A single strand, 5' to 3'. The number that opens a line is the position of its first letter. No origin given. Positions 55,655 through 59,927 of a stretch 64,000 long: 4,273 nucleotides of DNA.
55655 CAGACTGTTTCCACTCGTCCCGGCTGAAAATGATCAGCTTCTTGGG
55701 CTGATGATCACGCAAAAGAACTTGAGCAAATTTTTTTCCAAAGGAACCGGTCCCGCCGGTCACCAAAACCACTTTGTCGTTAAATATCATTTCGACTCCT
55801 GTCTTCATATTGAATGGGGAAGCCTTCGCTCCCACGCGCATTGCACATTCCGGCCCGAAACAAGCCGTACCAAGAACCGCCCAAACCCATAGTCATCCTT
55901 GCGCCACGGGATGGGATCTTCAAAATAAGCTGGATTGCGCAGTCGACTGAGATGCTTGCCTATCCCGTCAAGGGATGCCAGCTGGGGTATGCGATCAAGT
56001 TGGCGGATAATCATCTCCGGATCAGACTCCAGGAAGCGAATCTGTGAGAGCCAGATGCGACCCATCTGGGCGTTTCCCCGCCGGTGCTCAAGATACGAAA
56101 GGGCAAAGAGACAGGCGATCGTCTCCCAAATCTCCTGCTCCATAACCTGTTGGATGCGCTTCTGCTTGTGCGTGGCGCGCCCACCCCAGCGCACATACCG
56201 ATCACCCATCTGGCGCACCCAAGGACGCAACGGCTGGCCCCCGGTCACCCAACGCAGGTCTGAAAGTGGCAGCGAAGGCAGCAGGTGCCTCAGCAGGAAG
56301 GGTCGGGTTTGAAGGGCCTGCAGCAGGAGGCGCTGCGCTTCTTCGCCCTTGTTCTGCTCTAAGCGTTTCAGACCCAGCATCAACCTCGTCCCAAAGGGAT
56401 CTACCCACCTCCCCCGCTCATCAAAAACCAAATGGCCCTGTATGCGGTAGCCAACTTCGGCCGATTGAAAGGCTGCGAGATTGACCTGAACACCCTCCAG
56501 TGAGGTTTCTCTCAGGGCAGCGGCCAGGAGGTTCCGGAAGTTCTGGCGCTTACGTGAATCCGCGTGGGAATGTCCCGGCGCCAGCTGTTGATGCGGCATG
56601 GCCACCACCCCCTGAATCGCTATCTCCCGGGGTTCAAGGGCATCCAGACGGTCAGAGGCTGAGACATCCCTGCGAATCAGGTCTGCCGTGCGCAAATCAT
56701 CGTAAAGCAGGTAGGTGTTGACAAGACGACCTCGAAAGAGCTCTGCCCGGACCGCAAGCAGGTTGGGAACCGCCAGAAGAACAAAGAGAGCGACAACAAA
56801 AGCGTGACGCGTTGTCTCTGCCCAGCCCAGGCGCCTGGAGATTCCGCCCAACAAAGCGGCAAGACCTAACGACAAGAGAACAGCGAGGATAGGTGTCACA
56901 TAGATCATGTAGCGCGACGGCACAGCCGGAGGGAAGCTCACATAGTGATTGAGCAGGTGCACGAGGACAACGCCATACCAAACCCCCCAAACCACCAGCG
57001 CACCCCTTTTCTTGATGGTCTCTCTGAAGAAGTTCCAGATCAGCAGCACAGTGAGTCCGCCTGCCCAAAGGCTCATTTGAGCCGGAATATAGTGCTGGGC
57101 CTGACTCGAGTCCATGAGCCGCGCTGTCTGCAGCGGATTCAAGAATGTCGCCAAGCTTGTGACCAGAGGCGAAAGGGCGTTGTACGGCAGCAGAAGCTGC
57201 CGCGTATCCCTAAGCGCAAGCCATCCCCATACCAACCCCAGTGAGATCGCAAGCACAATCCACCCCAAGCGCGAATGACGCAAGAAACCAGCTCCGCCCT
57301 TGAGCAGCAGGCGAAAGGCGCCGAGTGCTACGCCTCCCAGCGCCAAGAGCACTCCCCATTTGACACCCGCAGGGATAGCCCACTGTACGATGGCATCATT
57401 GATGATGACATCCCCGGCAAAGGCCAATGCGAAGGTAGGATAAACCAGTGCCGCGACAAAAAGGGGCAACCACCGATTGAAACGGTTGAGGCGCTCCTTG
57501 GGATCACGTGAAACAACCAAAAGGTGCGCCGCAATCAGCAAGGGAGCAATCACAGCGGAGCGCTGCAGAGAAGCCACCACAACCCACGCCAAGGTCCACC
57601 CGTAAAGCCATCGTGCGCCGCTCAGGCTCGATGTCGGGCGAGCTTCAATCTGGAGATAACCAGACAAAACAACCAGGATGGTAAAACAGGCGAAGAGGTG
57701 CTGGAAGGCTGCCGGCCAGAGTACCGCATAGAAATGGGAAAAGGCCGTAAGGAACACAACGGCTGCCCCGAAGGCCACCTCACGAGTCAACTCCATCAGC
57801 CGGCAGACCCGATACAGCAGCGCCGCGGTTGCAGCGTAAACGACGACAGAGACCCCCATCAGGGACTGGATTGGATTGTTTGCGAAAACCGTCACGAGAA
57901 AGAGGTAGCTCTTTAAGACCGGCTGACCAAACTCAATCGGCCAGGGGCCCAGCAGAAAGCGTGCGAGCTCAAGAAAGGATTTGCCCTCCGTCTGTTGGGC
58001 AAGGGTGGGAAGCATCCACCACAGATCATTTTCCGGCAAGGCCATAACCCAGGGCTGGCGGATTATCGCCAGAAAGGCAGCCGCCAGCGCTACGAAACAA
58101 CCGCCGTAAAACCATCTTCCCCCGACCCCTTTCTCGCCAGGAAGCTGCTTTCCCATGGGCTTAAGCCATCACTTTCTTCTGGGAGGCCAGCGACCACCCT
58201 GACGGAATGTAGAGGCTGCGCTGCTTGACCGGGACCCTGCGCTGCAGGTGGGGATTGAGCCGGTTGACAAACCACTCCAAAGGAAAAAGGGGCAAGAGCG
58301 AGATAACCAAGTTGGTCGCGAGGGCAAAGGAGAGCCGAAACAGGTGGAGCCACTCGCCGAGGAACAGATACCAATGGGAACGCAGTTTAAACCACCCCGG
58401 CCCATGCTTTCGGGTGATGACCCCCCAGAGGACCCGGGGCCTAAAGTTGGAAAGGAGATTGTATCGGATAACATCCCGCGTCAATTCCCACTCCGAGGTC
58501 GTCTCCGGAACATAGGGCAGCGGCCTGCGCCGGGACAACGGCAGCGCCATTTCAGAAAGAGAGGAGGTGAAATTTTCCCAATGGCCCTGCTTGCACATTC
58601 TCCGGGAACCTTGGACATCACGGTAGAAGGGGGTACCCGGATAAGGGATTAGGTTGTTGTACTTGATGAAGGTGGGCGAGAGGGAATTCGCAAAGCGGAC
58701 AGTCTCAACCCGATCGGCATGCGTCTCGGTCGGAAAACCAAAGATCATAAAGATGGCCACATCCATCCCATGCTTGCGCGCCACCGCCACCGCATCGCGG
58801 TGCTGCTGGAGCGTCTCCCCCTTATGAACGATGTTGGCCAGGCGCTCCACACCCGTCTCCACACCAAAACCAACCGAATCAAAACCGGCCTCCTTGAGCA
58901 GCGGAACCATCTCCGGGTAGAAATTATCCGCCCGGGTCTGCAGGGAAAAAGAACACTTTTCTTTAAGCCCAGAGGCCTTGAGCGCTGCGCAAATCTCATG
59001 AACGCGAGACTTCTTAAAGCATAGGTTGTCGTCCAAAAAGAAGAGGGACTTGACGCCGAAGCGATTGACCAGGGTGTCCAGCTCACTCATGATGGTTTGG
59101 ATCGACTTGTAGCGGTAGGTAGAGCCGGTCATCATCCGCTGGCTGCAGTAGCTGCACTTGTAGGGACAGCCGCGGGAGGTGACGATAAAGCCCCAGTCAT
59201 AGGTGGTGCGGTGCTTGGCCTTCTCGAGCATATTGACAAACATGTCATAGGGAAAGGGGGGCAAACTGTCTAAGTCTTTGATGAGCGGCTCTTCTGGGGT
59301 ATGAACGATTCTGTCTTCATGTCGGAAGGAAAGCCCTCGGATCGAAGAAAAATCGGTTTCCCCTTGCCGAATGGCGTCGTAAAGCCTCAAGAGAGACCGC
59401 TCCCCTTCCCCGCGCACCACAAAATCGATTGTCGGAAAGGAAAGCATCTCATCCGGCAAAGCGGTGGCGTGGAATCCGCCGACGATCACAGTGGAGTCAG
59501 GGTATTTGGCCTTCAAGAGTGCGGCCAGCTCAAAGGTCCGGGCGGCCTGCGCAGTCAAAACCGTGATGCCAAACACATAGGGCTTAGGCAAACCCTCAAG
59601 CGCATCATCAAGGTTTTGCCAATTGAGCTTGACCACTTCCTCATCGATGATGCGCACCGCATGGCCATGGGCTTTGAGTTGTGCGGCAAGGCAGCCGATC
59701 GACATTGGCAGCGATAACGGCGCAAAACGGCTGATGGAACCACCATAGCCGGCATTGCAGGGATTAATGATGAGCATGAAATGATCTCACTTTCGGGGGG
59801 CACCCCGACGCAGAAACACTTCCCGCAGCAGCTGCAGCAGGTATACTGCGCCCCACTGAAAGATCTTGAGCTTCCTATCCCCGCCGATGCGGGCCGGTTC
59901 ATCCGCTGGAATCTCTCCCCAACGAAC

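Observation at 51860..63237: Three cobalamin-type radical SAM enzymes in one glycan operon; Fom3-like logic; one with CX6CX2C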

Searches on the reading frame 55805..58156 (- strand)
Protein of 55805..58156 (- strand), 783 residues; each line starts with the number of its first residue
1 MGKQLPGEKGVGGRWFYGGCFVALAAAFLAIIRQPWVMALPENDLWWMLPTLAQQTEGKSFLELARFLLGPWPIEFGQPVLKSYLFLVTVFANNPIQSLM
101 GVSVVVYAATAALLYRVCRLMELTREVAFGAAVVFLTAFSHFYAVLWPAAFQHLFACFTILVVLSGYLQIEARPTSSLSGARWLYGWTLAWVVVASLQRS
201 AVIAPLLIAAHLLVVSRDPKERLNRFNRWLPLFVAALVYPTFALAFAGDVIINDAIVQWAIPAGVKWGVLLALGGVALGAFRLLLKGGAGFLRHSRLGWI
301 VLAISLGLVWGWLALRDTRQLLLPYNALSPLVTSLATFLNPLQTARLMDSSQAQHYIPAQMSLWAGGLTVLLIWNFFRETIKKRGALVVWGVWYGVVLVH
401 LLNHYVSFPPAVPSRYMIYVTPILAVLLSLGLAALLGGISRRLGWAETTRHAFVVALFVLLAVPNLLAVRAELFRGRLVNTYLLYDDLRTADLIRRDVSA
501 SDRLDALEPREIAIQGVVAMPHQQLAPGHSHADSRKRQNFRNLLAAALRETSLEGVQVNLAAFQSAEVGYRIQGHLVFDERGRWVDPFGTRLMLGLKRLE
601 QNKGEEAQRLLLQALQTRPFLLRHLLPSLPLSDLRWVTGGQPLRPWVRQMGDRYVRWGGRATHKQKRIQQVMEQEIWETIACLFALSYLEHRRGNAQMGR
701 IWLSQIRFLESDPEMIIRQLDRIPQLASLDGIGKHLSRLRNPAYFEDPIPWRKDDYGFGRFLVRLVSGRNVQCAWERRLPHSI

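Call 5: search_protein_families(library=pfam, proteins=[window:55805-58156:-], max_evalue=0.01)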
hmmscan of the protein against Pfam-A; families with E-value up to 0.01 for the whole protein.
window:55805-58156:- (783 aa): 0 families

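Call 6: search_protein_families(library=ncbifam, proteins=[window:55805-58156:-], max_evalue=0.01)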
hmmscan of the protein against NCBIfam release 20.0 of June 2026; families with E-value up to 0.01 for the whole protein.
window:55805-58156:- (783 aa): 0 families

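Call 68: search_protein_families(library=pfam, proteins=[window:55805-58156:-], max_evalue=0.5)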
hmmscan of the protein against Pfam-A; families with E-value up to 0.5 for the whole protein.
window:55805-58156:- (783 aa): 0 families

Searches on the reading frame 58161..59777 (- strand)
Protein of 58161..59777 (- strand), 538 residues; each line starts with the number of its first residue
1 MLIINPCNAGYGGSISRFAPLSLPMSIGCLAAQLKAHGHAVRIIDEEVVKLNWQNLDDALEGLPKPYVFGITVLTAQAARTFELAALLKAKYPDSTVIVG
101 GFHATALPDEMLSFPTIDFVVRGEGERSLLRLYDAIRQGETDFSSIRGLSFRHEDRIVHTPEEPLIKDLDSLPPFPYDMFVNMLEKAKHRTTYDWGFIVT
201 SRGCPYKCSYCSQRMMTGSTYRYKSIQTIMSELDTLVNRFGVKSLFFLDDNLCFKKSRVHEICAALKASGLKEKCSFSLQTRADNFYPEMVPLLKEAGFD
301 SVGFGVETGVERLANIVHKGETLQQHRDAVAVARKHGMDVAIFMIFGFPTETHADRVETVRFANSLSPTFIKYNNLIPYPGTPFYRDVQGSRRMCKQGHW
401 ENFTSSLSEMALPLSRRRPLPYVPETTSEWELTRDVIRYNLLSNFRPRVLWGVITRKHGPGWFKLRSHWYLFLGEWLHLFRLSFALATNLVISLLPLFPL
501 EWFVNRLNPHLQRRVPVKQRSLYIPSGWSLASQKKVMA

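Call 5: search_protein_families(library=pfam, proteins=[window:58161-59777:-], max_evalue=0.01)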
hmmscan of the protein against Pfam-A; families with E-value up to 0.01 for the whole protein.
window:58161-59777:- (538 aa): 2 families
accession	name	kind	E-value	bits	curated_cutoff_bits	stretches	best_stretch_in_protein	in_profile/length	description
PF04055.27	Radical_SAM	-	1.4e-25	90.8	29.5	1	198-363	1-166/166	Radical SAM superfamily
PF02310.24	B12-binding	-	1.4e-14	54.4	32.1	1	24-129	14-117/121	B12 binding domain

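Call 6: search_protein_families(library=ncbifam, proteins=[window:58161-59777:-], max_evalue=0.01)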
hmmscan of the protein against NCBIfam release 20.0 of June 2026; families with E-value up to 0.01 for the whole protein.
window:58161-59777:- (538 aa): 44 families (the best 25 are shown)
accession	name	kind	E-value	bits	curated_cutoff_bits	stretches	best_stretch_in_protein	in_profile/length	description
TIGR02026.1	BchE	equivalog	2e-55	188.6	481.35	1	2-453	3-451/497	magnesium-protoporphyrin IX monomethyl ester anaerobic oxidative cyclase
NF050148.1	rSAM_ApyD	equivalog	6.5e-49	166.9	750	1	29-405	30-408/645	RiPP biosynthesis radical SAM protein ApyD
TIGR03471.1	HpnJ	equivalog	2.1e-43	148.9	577.6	1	75-390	78-389/472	hopanoid biosynthesis associated radical SAM protein HpnJ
TIGR04013.1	B12_SAM_MJ_1487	hypoth_equivalog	1.5e-37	129.4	251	1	55-387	34-356/382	TIGR04013 family B12-binding domain/radical SAM domain-containing protein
TIGR04479.1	bcpD_PhpK_rSAM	subfamily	1.7e-34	119.1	600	1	29-387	77-430/504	PhpK family radical SAM P-methyltransferase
TIGR04367.1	HpnR_B12_rSAM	equivalog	7.7e-32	110.5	650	1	2-386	4-371/490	hopanoid C-3 methylase HpnR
TIGR04072.2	rSAM_ladder_B12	equivalog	1.8e-31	109.3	360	1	24-370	18-353/443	lipid biosynthesis B12-binding/radical SAM protein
NF033712.0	B12_rSAM_KedN5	subfamily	2e-31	108.9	700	1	22-354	15-358/624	KedN5 family methylcobalamin-dependent radical SAM C-methyltransferase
TIGR03975.1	rSAM_ocin_1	subfamily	1.2e-30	106.6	281.85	1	65-361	128-425/606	RiPP maturation radical SAM C-methyltransferase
TIGR04295.1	B12_rSAM_oligo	hypoth_equivalog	6.5e-29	100.8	400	1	22-391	23-387/422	TIGR04295 family B12-binding domain-containing radical SAM protein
NF038361.1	rSAM_Sden_1168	equivalog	5.8e-28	97.8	575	1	80-367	156-452/560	Sden_1168 family B12-binding radical SAM P-methyltransferase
TIGR04014.1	B12_SAM_MJ_0865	equivalog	7.4e-28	97.5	360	1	91-387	65-357/434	methyl-coenzyme M reductase glutamine C-methyltransferase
TIGR04190.1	B12_SAM_Ta0216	equivalog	1.5e-24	86.5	500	1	24-371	37-399/554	TIGR04190 family B12-binding domain/radical SAM domain protein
TIGR04385.1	B12_rSAM_cofa1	equivalog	5.1e-24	85.3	450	1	24-359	20-357/438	B12 lower ligand biosynthesis radical SAM protein BzaD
NF033070.1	rSAM_AprD4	equivalog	5.4e-22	78.3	500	1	198-405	199-405/456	AprD4 family radical SAM diol-dehydratase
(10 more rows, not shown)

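Call 13: search_solved_structures(query=window:58161-59777:-, max_evalue=0.01)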
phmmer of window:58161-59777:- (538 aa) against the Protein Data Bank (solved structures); distinct sequences matched with E-value up to 0.01: 13.
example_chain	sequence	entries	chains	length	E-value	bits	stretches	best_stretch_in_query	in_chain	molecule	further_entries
6fd2_B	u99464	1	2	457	1.8e-17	66.2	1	200-386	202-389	Putative apramycin biosynthetic oxidoreductase 4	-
7kdx_A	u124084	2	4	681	3.3e-17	65.4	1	57-265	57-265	Methyltransferase TokK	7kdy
9ccb_A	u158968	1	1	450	3.3e-16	62.1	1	99-390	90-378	Radical SAM core domain-containing protein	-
6wte_A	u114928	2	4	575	2.8e-11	45.8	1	20-356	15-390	B12-binding domain-containing protein | Tryptophan-C2-methyltransferase containing B12-binding domain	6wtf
9n1b_A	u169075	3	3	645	4.2e-10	41.9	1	87-252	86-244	Radical SAM protein | Radical SAM enzyme CysS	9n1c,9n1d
7o1p_A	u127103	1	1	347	0.00087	21.1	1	198-391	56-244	[FeFe] hydrogenase maturase subunit HydE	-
3cix_A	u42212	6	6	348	0.00088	21.1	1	198-391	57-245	FeFe-Hydrogenase maturase | [FeFe] hydrogenase maturase subunit HydE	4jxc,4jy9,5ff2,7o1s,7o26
7o1o_A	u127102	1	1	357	0.00093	21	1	198-391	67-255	[FeFe] hydrogenase maturase subunit HydE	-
5few_A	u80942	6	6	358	0.00094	21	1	198-391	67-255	[FeFe] hydrogenase maturase subunit HydE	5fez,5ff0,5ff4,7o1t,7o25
8qmk_A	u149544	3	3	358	0.00094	21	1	198-391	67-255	[FeFe] hydrogenase maturase subunit HydE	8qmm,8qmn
4jy8_A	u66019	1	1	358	0.00094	21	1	198-391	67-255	FEFE-HYDROGENASE MATURASE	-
3ciw_A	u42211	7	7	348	0.002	19.9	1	198-391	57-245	FeFe-Hydrogenase maturase | [FeFe] hydrogenase maturase subunit HydE | Biotin synthetase, putative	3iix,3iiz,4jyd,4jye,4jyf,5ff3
5fep_A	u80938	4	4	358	0.0021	19.8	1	198-391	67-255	[FeFe] hydrogenase maturase subunit HydE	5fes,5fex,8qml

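Call 29: find_homologous_proteins(query=window:58161-59777:-, max_evalue=1e-10)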
Query window:58161-59777:- (538 aa): 2104 proteins with E <= 1e-10 among 8000 candidates; the best 120 are listed.
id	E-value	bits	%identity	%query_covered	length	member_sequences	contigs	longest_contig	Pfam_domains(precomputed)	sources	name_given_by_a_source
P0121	0.0e+0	1196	94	100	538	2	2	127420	PF04055.28,PF02310.25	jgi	-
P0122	2.0e-287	972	75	100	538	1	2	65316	PF04055.28,PF02310.25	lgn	-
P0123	1.1e-285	966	75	100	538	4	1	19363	PF04055.28,PF02310.25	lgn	-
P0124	6.6e-280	947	73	100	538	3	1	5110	PF04055.28,PF02310.25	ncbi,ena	-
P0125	7.4e-277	937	73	100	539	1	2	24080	PF04055.28,PF02310.25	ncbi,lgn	-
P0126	1.6e-276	936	73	100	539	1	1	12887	PF04055.28,PF02310.25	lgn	-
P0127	4.5e-274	928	72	100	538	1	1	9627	PF04055.28,PF02310.25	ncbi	-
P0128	2.0e-272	923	72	100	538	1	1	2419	PF04055.28,PF02310.25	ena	-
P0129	3.5e-271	919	72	100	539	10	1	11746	PF04055.28,PF02310.25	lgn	-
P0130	1.6e-269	913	71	100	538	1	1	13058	PF04055.28,PF02310.25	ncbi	-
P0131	2.6e-268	909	70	100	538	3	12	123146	PF04055.28,PF02310.25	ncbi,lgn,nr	ncbi:MAG: B12-binding domain-containing radical SAM protein [Candidatus Omnitrophica bacterium]|nr:B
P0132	4.0e-263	892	69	100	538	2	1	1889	PF04055.28,PF02310.25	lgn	-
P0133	1.5e-261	887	68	100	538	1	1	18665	PF04055.28,PF02310.25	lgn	-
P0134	2.8e-260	883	69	100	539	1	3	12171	PF04055.28,PF02310.25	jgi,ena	-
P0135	6.5e-260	881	68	100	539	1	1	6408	PF04055.28,PF02310.25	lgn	-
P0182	3.6e-169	582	47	100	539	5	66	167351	PF04055.28,PF02310.25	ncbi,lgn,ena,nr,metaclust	ncbi:MAG: B12-binding domain-containing radical SAM protein [Nitrospina sp.]|nr:B12-binding domain-c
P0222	1.9e-162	560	47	100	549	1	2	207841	PF04055.28,PF02310.25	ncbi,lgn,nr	ncbi:MAG: B12-binding domain-containing radical SAM protein [Elusimicrobia bacterium]|nr:B12-binding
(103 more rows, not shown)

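Call 35: find_encoding_contigs(protein=P0182, flank=8000, max_places=1)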
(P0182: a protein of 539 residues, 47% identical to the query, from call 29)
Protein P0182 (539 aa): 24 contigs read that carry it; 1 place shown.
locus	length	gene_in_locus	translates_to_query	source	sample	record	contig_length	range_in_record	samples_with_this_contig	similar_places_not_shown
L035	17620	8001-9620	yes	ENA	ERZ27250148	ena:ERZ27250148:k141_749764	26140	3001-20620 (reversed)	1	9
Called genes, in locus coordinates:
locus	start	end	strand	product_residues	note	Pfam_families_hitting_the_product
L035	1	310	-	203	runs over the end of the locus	PF00072:Response_reg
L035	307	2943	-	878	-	PF03924:CHASE, PF08448:PAS_4 (faint), PF08447:PAS_3, PF00989:PAS (weak), PF08447:PAS_3, PF13426:PAS_9, PF00512:HisKA, PF02518:HATPase_c, +1 more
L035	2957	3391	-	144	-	-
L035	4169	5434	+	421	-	-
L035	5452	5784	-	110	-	-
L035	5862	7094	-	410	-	-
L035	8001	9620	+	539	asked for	PF02310:B12-binding, PF04055:Radical_SAM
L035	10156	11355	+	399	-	PF01075:Glyco_transf_9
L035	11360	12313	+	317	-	PF13489:Methyltransf_23 (weak), PF08241:Methyltransf_11, PF08242:Methyltransf_12, PF13649:Methyltransf_25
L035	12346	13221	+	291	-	PF13489:Methyltransf_23, PF07021:MetW (weak), PF13847:Methyltransf_31, PF08241:Methyltransf_11, PF08242:Methyltransf_12, PF13649:Methyltransf_25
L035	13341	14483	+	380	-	PF04055:Radical_SAM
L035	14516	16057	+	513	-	PF02310:B12-binding, PF13353:Fer4_12 (faint), PF04055:Radical_SAM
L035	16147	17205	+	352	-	PF13353:Fer4_12, PF04055:Radical_SAM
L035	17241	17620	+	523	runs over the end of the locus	PF02310:B12-binding, PF04055:Radical_SAM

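Call 36: find_encoding_contigs(protein=P0222, flank=8000, max_places=1)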
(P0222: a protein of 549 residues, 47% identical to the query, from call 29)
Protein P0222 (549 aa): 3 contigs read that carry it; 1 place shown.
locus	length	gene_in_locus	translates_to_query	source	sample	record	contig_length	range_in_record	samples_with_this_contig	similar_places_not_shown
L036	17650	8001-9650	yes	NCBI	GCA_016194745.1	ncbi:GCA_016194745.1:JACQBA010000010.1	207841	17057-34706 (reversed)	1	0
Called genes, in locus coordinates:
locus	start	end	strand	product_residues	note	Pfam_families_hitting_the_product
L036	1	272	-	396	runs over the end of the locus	PF01266:DAO, PF13450:NAD_binding_8 (weak)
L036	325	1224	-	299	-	PF03405:FA_desaturase_2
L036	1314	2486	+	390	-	PF01041:DegT_DnrJ_EryC1, PF00155:Aminotran_1_2 (weak)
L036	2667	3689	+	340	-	PF00676:E1_dh, PF13292:DXP_synthase_N (weak)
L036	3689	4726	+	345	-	PF02779:Transket_pyr, PF02780:Transketolase_C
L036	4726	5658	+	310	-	PF01073:3Beta_HSD, PF01370:Epimerase, PF02719:Polysacc_synt_2 (weak), PF04321:RmlD_sub_bind, PF05368:NmrA (weak), PF16363:GDP_Man_Dehyd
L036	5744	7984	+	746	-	-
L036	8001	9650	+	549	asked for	PF02310:B12-binding, PF04055:Radical_SAM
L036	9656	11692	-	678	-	PF02310:B12-binding, PF04055:Radical_SAM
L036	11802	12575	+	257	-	PF00535:Glycos_transf_2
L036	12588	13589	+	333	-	PF00288:GHMP_kinases_N, PF08544:GHMP_kinases_C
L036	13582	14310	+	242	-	PF00483:NTP_transferase, PF12804:NTP_transf_3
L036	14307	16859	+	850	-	PF09586:YfhO (faint)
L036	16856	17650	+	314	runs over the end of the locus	PF01073:3Beta_HSD (weak), PF01370:Epimerase, PF13460:NAD_binding_10, PF16363:GDP_Man_Dehyd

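Call 38: find_related_loci(query=window:58161-59777:-, collection=metagenome_contigs, flank=9000)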
Query window:58161-59777:- (538 aa) in metagenome_contigs; peptide patterns used: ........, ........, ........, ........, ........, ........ (x = any residue, [..] = any of these).
62 stretches matched a pattern; 13 encode a relative of the query (tblastn E <= 1e-3); 13 distinct loci.
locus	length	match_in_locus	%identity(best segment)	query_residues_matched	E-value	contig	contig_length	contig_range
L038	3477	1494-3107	73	1-538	0e+0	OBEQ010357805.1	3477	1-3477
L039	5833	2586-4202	72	1-538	0e+0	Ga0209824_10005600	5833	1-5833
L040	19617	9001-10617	72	1-538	0e+0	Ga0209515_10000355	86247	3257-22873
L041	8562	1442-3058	69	1-538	0e+0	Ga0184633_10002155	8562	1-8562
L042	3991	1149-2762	69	1-537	0e+0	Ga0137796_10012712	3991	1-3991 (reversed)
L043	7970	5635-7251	69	1-538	0e+0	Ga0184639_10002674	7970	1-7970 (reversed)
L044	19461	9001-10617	63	1-538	0e+0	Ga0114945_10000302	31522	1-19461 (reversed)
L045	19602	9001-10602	72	1-533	0e+0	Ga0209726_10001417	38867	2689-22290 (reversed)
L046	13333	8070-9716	54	1-538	0e+0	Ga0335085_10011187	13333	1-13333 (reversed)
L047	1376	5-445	65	391-537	7e-59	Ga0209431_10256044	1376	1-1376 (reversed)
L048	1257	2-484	52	378-538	3e-54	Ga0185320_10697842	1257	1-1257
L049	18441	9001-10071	29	84-456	2e-36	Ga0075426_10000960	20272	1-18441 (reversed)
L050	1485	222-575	49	420-537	3e-33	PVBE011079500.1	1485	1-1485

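Call 64: search_solved_structures(query=A2, max_evalue=0.00001)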
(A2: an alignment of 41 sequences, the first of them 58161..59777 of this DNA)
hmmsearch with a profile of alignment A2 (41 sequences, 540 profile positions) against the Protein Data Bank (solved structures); distinct sequences matched with E-value up to 0.00001: 10.
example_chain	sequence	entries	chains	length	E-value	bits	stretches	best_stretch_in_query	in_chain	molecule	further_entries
6fd2_B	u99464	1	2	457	6.9e-24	87.2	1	197-388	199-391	Putative apramycin biosynthetic oxidoreductase 4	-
7kdx_A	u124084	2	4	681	2.4e-23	85.4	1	23-355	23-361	Methyltransferase TokK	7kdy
9ccb_A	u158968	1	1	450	2e-20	75.8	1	105-389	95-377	Radical SAM core domain-containing protein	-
5ul2_A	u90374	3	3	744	1.2e-19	73.2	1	22-346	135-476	OxsB protein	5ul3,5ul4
6wte_A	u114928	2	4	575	6.4e-19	70.8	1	22-387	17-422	B12-binding domain-containing protein | Tryptophan-C2-methyltransferase containing B12-binding domain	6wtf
9n1b_A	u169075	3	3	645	4.6e-18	68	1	52-357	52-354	Radical SAM protein | Radical SAM enzyme CysS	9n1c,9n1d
6iad_A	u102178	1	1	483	4.4e-08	35.1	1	253-387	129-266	Histone acetyltransferase, ELP3 family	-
6iaz_A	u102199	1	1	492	4.5e-08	35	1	253-387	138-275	Histone acetyltransferase, ELP3 family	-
6ia8_A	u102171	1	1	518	5e-08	34.9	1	253-387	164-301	Histone acetyltransferase, ELP3 family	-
8vcw_A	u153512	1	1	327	3.8e-07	32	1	192-384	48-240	Biotin synthase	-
